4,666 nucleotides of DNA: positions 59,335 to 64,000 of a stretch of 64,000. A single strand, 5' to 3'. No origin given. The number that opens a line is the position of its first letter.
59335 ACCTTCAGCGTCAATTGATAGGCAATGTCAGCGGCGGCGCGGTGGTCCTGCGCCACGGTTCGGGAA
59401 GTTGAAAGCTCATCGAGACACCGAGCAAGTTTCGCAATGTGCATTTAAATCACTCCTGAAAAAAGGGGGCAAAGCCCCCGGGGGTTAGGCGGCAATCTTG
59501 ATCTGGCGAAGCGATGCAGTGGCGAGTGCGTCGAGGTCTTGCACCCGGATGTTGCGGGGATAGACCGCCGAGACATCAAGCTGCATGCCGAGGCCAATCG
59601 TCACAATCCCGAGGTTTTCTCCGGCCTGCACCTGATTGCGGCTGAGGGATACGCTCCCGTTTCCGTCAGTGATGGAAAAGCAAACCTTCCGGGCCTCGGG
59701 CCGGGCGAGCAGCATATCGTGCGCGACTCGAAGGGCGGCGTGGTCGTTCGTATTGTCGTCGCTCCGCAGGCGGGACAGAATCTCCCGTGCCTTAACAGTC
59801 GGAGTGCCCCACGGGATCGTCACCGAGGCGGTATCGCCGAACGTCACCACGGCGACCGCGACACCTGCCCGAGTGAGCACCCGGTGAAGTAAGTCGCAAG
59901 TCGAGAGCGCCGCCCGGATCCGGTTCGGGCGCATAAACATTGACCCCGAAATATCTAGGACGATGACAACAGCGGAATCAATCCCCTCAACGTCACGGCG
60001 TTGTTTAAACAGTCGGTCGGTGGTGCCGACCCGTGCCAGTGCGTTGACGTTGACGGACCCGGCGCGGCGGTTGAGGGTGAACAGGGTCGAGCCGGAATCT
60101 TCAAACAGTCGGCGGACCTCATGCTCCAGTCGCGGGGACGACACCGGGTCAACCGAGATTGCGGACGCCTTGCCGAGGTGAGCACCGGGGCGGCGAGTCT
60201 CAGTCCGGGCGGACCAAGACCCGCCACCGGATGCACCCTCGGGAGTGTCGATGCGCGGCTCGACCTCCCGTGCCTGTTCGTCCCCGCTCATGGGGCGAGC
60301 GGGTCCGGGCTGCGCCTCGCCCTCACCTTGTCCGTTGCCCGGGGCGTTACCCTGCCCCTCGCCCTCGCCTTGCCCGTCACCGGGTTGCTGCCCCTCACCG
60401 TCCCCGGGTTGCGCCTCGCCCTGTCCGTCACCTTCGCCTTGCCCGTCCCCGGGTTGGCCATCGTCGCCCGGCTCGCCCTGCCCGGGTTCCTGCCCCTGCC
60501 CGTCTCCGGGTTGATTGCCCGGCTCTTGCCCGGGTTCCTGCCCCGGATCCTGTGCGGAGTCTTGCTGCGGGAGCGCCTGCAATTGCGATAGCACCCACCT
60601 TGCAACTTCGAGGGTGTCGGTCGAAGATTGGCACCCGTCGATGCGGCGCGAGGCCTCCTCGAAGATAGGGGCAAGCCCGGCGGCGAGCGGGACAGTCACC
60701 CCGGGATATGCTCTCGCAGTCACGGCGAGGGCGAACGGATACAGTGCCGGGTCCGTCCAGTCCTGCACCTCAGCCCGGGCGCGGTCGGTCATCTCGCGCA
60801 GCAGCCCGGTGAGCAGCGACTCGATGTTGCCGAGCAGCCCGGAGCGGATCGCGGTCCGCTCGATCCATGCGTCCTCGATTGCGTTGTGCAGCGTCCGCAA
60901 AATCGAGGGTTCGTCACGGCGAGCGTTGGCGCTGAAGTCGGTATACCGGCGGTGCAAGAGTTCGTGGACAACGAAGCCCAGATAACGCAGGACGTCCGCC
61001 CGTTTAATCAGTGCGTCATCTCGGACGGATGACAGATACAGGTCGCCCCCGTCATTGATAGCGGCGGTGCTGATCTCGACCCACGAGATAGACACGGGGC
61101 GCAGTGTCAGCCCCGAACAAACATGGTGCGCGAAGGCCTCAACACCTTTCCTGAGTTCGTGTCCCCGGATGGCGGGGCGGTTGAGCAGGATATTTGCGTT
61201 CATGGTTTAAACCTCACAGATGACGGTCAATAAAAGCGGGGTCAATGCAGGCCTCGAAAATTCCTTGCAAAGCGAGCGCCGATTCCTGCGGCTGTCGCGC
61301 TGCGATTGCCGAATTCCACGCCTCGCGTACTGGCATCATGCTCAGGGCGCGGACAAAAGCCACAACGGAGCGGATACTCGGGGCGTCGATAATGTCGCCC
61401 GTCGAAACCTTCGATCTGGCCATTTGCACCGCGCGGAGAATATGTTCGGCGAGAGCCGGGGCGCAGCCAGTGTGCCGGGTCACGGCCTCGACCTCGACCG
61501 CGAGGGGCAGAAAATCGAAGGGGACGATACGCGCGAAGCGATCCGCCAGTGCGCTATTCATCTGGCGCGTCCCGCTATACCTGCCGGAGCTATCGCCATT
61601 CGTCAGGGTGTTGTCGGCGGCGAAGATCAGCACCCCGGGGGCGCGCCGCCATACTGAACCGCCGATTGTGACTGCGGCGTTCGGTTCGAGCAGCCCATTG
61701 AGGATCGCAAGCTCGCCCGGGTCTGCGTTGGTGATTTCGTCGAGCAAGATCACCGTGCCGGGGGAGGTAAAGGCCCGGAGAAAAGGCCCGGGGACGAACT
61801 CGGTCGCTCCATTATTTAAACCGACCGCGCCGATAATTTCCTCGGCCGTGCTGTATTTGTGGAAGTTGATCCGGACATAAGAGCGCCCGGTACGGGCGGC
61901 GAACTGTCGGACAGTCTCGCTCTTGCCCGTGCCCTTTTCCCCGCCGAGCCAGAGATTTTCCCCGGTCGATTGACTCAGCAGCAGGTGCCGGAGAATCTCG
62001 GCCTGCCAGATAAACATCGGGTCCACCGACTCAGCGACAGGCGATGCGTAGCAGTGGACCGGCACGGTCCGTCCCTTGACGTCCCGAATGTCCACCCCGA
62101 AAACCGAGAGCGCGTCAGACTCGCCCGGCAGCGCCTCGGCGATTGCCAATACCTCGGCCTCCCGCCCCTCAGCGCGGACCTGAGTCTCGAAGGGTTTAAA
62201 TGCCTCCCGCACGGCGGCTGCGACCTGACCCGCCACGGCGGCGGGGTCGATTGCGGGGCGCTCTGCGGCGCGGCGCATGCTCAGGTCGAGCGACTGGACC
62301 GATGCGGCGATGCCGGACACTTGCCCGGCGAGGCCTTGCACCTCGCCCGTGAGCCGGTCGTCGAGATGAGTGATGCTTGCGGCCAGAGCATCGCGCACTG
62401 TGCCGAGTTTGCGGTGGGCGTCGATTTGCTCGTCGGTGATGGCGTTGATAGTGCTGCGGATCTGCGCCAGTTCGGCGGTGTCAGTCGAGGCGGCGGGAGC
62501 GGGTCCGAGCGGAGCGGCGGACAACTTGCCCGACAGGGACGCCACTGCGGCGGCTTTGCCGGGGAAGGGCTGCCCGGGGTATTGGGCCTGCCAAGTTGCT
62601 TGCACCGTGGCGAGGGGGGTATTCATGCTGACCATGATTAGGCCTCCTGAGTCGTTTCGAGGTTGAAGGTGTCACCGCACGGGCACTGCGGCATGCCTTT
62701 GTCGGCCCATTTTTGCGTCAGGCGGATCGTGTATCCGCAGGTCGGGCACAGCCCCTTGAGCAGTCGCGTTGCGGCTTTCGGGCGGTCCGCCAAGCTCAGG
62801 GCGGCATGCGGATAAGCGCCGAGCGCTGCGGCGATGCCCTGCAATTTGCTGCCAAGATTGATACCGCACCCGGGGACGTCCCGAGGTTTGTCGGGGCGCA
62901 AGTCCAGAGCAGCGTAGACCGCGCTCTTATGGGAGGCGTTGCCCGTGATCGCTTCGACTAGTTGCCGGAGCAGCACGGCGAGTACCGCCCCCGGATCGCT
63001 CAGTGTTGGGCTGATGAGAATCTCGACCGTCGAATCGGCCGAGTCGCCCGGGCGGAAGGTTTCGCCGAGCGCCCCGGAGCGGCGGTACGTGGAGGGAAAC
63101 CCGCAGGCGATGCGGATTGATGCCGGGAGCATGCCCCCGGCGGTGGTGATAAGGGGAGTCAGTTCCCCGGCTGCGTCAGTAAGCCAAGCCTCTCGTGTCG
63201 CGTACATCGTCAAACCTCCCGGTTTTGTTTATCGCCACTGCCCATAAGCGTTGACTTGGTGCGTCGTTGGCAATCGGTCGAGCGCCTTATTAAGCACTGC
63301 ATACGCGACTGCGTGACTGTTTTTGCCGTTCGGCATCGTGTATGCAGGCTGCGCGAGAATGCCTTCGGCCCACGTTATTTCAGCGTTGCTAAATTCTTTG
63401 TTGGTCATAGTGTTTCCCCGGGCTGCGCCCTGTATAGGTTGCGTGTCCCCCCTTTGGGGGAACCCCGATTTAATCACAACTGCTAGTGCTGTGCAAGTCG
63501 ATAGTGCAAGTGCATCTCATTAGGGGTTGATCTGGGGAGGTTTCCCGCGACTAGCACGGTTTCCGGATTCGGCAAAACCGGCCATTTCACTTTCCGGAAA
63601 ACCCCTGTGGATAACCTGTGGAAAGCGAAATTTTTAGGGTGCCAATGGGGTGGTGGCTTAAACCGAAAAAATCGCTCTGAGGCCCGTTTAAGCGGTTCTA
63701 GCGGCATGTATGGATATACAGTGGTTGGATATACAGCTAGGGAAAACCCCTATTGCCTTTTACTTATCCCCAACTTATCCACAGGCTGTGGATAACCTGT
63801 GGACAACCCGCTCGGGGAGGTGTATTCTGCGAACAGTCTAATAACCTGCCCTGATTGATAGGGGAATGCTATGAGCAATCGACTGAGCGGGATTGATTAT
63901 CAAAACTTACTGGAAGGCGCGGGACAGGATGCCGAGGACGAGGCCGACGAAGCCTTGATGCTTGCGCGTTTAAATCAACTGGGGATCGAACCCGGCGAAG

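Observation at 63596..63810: Helically phased DnaA-box arrays in the intergenic hub of a polymerase-less phage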

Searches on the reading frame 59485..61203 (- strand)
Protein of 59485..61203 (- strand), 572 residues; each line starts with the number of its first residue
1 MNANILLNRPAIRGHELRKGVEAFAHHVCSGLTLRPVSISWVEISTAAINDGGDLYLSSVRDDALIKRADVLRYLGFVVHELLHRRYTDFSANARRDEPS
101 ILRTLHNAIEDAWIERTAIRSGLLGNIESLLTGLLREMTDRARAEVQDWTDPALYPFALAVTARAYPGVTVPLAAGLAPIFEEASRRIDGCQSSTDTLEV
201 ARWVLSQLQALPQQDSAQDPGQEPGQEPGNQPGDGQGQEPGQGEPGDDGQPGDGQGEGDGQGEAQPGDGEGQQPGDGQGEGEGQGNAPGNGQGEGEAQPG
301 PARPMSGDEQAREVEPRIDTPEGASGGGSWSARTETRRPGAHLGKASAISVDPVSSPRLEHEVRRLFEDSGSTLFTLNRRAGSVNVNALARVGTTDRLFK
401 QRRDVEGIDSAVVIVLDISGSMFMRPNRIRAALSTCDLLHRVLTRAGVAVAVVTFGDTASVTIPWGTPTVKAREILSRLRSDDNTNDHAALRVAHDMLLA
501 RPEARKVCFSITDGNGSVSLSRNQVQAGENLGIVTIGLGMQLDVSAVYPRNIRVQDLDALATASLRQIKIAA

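Call 13: search_protein_families(library=pfam, proteins=[window:59485-61203:-], max_evalue=0.01)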
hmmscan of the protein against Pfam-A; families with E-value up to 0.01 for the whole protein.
window:59485-61203:- (572 aa): 4 families
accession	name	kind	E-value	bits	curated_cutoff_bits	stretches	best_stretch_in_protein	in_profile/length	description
PF13519.12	VWA_2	-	2.7e-14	54.1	27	1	412-514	1-106/107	von Willebrand factor type A domain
PF11775.14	CobT_C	-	5e-09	36.6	21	1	399-458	2-59/220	Cobalamin biosynthesis protein CobT VWA domain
PF00092.34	VWA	-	4.7e-08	33.9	23.8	1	412-544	2-143/174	von Willebrand factor type A domain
PF01882.25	DUF58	-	0.0058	16.3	23.4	1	409-513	35-142/216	Protein of unknown function DUF58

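Call 19: search_protein_families(library=phrogs, proteins=[window:59485-61203:-], max_evalue=0.001)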
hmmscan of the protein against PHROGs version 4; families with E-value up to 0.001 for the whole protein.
window:59485-61203:- (572 aa): 4 families
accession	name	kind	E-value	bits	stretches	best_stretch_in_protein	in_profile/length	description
phrog_1576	-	unknown function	3.4e-17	63.3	2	359-456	477-573/729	-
phrog_5298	-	moron, auxiliary metabolic gene and host takeover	1.8e-08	34.5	1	342-442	395-498/645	cobalamin biosynthesis protein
phrog_17276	-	moron, auxiliary metabolic gene and host takeover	0.00013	21.5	0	246-517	236-515/580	aerobic cobaltochelatase CobT subunit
phrog_23795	-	unknown function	0.00031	20.3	1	377-556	548-726/743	-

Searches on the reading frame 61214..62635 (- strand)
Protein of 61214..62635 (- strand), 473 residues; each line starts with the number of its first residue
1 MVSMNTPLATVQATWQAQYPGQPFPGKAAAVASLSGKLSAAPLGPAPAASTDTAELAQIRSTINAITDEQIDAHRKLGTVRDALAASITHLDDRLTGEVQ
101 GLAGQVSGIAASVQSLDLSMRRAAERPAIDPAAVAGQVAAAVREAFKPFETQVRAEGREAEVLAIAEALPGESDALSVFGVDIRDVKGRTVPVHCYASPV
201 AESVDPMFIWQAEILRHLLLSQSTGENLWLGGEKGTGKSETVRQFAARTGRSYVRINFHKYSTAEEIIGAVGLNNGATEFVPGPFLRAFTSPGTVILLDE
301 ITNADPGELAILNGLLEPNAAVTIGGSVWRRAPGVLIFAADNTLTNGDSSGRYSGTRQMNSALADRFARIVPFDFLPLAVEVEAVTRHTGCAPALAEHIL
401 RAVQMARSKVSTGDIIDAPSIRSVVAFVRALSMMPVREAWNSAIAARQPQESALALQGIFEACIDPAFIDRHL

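Call 13: search_protein_families(library=pfam, proteins=[window:61214-62635:-], max_evalue=0.01)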
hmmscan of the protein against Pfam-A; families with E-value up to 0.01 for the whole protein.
window:61214-62635:- (473 aa): 8 families
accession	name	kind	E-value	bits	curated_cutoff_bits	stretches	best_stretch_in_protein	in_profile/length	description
PF07728.20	AAA_5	-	5.2e-20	72.3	22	1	228-367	2-139/139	AAA domain (dynein-related subfamily)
PF20030.5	bpMoxR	-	2.3e-09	37.1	27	1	201-349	7-152/205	MoxR domain in the MoxR-vWA-beta-propeller ternary systems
PF13191.12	AAA_16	-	3.6e-05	24.8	32.6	1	213-277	10-88/167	AAA ATPase domain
PF07726.17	AAA_3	-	0.00026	21.3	27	1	230-367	4-129/131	ATPase family associated with various cellular activities (AAA)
PF13173.12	AAA_14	-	0.00055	20.4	27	1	228-327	5-98/129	AAA domain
PF00004.35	AAA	-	0.00073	20.4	21.2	1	230-302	3-67/131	ATPase family associated with various cellular activities (AAA)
PF13401.12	AAA_22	-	0.0017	19.1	27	1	227-276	7-59/130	AAA domain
PF06414.18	Zeta_toxin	-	0.0071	16.3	22.3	0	229-258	20-51/199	Zeta toxin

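Call 19: search_protein_families(library=phrogs, proteins=[window:61214-62635:-], max_evalue=0.001)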
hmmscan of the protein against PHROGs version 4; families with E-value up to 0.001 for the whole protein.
window:61214-62635:- (473 aa): 7 families
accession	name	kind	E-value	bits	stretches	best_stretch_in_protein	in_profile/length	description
phrog_249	-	moron, auxiliary metabolic gene and host takeover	4.6e-41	142.4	1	223-434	125-335/380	porphyrin biosynthesis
phrog_16448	-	other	2.2e-13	50.4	1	221-368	445-586/680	ATPase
phrog_1297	-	other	6.6e-08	32.9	1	222-370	22-166/356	ATPase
phrog_168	-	DNA, RNA and nucleotide metabolism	9.7e-06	26.5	1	219-317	36-125/314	clamp loader of DNA polymerase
phrog_5424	-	other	0.00013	21.8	1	230-300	285-354/527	ATPase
phrog_4871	-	other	0.00032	20.3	1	230-313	501-589/764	ATP-dependent protease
phrog_296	-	integration and excision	0.00073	19.3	0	214-275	307-370/626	DNA transposition protein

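Call 20: find_related_loci(query=window:61214-62635:-, collection=viral_contigs, flank=6000)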
Query window:61214-62635:- (473 aa) in viral_contigs; peptide patterns used: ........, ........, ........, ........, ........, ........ (x = any residue, [..] = any of these).
20 stretches matched a pattern; 17 encode a relative of the query (tblastn E <= 1e-3); 17 distinct loci.
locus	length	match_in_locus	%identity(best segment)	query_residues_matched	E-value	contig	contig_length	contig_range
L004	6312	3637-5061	67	1-473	0e+0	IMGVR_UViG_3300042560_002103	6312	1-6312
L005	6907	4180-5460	53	41-473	5e-146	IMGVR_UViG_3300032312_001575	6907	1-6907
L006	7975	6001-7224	56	70-473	8e-142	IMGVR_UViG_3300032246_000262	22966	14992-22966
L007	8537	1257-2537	52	39-469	1e-141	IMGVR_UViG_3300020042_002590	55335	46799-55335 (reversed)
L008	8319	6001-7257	54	45-469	2e-140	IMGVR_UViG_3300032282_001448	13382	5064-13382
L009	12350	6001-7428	50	9-473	2e-140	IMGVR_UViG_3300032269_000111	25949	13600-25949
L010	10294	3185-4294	58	100-465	5e-135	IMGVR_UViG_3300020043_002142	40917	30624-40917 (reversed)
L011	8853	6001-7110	58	100-465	5e-133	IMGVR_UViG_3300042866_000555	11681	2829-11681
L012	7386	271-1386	58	100-472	1e-131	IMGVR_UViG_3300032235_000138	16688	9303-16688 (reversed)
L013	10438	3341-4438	57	106-467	1e-127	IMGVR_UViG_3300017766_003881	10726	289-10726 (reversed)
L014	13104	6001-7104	55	93-469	4e-127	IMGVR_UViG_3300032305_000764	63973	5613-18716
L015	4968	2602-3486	64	175-469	1e-126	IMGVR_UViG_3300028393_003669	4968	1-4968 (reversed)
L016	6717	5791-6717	60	129-437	2e-120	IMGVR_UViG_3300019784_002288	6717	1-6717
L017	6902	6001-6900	60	118-417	4e-116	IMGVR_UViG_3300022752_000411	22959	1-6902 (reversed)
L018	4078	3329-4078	59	121-369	3e-88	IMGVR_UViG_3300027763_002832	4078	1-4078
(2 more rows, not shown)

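Call 39: search_protein_families(library=phrogs, proteins=[L014:3701-4372:-, L014:3425-3697:-, L014:3101-3325:-, L006:1991-2620:-, L011:3183-3866:-, L004:1941-2576:-, L014:5112-5684:+, L004:3020-3634:+], max_evalue=0.01)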
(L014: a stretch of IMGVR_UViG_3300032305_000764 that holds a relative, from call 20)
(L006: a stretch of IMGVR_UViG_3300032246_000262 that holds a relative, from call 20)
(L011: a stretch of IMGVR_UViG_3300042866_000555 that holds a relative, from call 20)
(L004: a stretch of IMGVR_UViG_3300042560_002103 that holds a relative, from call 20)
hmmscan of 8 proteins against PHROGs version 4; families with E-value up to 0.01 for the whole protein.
L014:3701-4372:- (223 aa): 2 families
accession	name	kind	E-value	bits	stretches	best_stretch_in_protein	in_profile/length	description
phrog_51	-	head and packaging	2.1e-13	51.6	1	66-188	84-226/261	terminase small subunit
phrog_1595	-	head and packaging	6.5e-09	37.1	1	70-126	3-60/164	terminase small subunit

L014:3425-3697:- (90 aa): 0 families

L014:3101-3325:- (74 aa): 3 families
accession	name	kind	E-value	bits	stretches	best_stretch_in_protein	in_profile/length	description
phrog_3502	-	unknown function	3.1e-12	47.7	1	2-69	50-117/131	-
phrog_24920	-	unknown function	3.1e-06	28.1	1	1-64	4-67/125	-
phrog_362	-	transcription regulation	2.7e-05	25.4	1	5-71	8-74/106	transcriptional repressor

L006:1991-2620:- (209 aa): 2 families
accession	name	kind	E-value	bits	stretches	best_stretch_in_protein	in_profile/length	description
phrog_51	-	head and packaging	1.1e-12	49.2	1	67-185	86-224/261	terminase small subunit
phrog_1595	-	head and packaging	3.8e-06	28.1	1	70-132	4-67/164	terminase small subunit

L011:3183-3866:- (227 aa): 2 families
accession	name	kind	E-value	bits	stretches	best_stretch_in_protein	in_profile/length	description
phrog_51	-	head and packaging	1.3e-10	42.4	1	54-194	74-235/261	terminase small subunit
phrog_1595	-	head and packaging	2e-08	35.5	1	69-131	4-67/164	terminase small subunit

L004:1941-2576:- (211 aa): 3 families
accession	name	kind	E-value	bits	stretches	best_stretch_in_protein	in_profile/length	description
phrog_51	-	head and packaging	2.7e-15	57.8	1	66-193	82-230/261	terminase small subunit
phrog_1595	-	head and packaging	2e-07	32.2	1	72-123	3-55/164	terminase small subunit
phrog_641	-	head and packaging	0.001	20.6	1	73-139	3-65/162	terminase small subunit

L014:5112-5684:+ (190 aa): 1 family
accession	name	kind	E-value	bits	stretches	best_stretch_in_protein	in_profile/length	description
phrog_6361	-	unknown function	5.1e-32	112.2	1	3-185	6-196/203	-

L004:3020-3634:+ (204 aa): 1 family
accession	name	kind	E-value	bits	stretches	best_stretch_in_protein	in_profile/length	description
phrog_6361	-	unknown function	8.3e-21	75.6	1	16-194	6-196/203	-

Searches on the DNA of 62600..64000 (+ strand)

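Call 7: search_dna_similar(query=window:62600-64000:+, collection=phages, mode=distant, max_rows=40)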
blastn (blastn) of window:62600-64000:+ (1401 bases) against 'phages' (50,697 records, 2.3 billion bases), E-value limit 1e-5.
No match.

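Call 32: search_rna_families(source=window, start=63300, end=64000, threshold=evalue, max_evalue=1)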
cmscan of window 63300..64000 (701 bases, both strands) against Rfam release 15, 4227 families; matches with E-value up to 1: 0.
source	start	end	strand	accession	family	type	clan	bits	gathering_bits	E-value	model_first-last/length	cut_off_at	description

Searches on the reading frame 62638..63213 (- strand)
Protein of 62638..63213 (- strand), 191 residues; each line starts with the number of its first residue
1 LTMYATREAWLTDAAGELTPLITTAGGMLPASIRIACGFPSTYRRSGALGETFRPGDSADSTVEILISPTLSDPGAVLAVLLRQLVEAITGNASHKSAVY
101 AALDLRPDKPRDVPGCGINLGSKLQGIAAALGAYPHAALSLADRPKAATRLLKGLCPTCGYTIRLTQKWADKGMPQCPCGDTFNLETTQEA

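Call 13: search_protein_families(library=pfam, proteins=[window:62638-63213:-], max_evalue=0.01)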
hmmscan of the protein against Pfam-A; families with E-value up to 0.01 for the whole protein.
window:62638-63213:- (191 aa): 0 families

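Call 19: search_protein_families(library=phrogs, proteins=[window:62638-63213:-], max_evalue=0.001)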
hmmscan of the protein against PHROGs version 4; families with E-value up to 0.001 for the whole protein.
window:62638-63213:- (191 aa): 1 family
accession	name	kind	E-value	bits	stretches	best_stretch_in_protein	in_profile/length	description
phrog_6361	-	unknown function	1.8e-19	71.2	1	5-182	6-197/203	-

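Call 77: find_homologous_proteins(query=window:62638-63213:-, max_evalue=0.001)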
Query window:62638-63213:- (191 aa): 162 proteins with E <= 0.001 among 1276 candidates; the best 120 are listed.
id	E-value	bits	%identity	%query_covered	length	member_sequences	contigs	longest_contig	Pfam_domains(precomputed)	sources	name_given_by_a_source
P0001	7.6e-121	419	100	99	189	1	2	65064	-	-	-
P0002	1.2e-92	327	82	97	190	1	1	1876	-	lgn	-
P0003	9.1e-80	285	72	97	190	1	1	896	-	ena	-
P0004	2.6e-76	274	69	99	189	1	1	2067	-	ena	-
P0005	2.7e-75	271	70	97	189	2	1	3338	-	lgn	-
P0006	5.3e-75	270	72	96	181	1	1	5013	-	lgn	-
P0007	1.2e-74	268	70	96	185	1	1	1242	-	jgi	-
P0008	1.5e-74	268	69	99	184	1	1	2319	-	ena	-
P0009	2.5e-74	267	69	96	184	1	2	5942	-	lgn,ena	-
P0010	1.0e-72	262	67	99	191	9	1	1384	-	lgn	-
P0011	1.1e-71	259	66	99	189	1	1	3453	-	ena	-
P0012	4.9e-71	257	68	97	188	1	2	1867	-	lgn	-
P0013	1.0e-70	256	66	97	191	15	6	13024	-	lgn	-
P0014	1.8e-70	255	69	95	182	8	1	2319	-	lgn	-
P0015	4.6e-70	253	66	97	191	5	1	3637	-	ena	-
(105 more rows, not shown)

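Call 78: find_encoding_contigs(protein=P0001, flank=4000, max_places=3)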
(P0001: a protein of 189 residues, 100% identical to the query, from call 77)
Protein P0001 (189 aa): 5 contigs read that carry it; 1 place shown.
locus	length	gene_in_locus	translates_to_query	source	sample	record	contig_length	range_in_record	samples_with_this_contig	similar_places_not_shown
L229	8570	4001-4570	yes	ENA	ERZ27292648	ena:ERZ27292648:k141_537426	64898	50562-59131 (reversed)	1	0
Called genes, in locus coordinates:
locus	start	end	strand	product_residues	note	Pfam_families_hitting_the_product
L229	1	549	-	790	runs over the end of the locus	-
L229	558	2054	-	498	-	PF17289:Terminase_6C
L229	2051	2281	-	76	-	PF01726:LexA_DNA_bind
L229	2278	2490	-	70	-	-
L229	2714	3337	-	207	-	-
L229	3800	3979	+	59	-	-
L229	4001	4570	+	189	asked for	-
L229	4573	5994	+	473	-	PF20030:bpMoxR, PF07728:AAA_5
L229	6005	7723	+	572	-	-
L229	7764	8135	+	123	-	-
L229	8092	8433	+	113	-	-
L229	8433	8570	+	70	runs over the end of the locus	-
